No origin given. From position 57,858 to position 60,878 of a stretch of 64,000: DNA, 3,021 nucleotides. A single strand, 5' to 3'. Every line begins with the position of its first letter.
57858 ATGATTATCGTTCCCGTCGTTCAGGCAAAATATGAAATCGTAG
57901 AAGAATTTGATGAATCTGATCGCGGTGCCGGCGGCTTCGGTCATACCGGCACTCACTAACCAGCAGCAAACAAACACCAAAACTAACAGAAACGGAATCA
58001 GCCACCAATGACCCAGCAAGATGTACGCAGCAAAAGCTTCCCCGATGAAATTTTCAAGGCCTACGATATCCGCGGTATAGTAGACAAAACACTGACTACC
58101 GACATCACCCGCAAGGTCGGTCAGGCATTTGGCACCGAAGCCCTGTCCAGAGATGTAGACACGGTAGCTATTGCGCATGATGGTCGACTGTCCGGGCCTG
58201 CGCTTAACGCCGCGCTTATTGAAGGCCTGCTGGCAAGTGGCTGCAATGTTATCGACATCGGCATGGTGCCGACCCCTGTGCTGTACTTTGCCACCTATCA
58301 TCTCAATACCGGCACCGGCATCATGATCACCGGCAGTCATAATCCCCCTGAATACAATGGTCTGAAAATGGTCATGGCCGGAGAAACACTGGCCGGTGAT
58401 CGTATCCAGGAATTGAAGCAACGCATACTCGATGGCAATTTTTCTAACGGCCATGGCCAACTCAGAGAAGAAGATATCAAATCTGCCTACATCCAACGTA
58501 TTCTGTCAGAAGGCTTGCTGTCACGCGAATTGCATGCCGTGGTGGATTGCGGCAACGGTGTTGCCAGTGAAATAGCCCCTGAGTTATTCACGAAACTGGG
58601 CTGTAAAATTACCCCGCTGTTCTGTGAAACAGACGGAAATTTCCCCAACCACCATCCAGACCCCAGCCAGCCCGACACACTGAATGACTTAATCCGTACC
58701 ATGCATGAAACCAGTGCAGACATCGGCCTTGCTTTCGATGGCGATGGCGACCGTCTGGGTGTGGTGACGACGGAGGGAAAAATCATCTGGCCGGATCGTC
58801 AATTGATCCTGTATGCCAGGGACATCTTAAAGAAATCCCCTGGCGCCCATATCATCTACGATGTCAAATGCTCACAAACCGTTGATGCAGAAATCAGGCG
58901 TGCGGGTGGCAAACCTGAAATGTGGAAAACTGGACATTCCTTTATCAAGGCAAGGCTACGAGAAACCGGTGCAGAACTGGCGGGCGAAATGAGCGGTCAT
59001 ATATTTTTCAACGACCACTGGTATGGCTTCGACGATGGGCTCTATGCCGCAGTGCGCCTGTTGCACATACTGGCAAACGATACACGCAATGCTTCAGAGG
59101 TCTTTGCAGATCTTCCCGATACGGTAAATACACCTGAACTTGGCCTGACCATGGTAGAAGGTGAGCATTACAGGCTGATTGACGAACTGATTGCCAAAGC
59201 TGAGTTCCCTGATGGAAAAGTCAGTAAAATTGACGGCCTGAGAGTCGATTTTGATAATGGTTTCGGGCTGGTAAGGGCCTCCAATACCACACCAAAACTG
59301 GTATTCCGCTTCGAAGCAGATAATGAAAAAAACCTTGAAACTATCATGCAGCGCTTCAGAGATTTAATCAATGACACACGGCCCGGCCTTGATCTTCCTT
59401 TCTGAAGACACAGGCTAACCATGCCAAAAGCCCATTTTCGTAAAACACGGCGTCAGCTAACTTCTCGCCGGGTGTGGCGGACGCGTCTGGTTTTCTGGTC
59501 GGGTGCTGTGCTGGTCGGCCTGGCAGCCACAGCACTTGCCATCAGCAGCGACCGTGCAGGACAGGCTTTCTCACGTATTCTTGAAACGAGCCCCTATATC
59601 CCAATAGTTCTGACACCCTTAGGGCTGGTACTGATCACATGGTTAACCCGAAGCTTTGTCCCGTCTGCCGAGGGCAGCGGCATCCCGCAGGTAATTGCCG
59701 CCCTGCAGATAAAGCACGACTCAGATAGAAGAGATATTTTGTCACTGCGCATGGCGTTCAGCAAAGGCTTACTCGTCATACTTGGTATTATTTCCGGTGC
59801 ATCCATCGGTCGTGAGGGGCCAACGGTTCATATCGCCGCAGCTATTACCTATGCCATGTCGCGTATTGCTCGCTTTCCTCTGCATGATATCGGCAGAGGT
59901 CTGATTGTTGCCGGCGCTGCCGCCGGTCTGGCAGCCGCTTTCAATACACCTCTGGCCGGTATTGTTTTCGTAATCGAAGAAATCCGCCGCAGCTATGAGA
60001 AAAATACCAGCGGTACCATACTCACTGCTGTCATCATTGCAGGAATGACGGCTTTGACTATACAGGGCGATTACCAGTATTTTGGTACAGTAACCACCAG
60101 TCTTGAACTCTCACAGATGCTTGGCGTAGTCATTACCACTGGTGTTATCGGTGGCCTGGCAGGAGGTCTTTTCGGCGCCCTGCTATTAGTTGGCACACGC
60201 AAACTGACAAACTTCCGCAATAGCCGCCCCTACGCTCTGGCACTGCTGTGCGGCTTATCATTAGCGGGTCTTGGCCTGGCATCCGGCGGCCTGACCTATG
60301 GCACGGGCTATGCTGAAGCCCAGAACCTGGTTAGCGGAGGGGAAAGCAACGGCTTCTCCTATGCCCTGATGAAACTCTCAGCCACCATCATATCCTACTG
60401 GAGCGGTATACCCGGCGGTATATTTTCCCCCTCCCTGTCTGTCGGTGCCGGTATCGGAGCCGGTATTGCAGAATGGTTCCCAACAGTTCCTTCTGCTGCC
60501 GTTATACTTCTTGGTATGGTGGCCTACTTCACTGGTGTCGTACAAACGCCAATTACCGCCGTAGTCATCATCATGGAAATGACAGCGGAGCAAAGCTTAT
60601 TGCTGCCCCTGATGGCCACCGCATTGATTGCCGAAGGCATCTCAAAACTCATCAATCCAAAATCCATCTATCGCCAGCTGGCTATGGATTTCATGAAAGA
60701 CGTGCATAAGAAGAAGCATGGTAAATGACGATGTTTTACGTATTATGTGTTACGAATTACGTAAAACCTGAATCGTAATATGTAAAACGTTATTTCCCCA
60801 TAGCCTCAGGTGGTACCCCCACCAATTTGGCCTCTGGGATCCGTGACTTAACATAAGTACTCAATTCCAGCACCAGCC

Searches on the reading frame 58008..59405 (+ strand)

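Call 63: search_protein_families(library=pfam, proteins=[window:58008-59405:+], max_evalue=0.00001)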
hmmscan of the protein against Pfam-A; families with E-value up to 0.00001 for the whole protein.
window:58008-59405:+ (465 aa): 4 families
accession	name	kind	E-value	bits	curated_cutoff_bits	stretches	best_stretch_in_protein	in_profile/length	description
PF02878.22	PGM_PMM_I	-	1.2e-38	132.3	22.5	1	14-142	2-133/138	Phosphoglucomutase/phosphomannomutase, alpha/beta/alpha domain I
PF02879.22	PGM_PMM_II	-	3.3e-26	92.2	29.3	1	167-257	13-103/103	Phosphoglucomutase/phosphomannomutase, alpha/beta/alpha domain II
PF02880.22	PGM_PMM_III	-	1.3e-25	90.2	20.7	1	262-371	2-113/115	Phosphoglucomutase/phosphomannomutase, alpha/beta/alpha domain III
PF00408.26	PGM_PMM_IV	-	1.6e-11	44.5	23.1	1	397-452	12-67/68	Phosphoglucomutase/phosphomannomutase, C-terminal domain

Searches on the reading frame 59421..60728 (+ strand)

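Call 63: search_protein_families(library=pfam, proteins=[window:59421-60728:+], max_evalue=0.00001)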
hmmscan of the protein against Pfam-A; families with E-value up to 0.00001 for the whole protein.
window:59421-60728:+ (435 aa): 1 family
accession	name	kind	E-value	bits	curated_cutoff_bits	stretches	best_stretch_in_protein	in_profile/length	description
PF00654.25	Voltage_CLC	-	1.1e-85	288.4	24.8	1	68-408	1-345/346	Voltage gated chloride channel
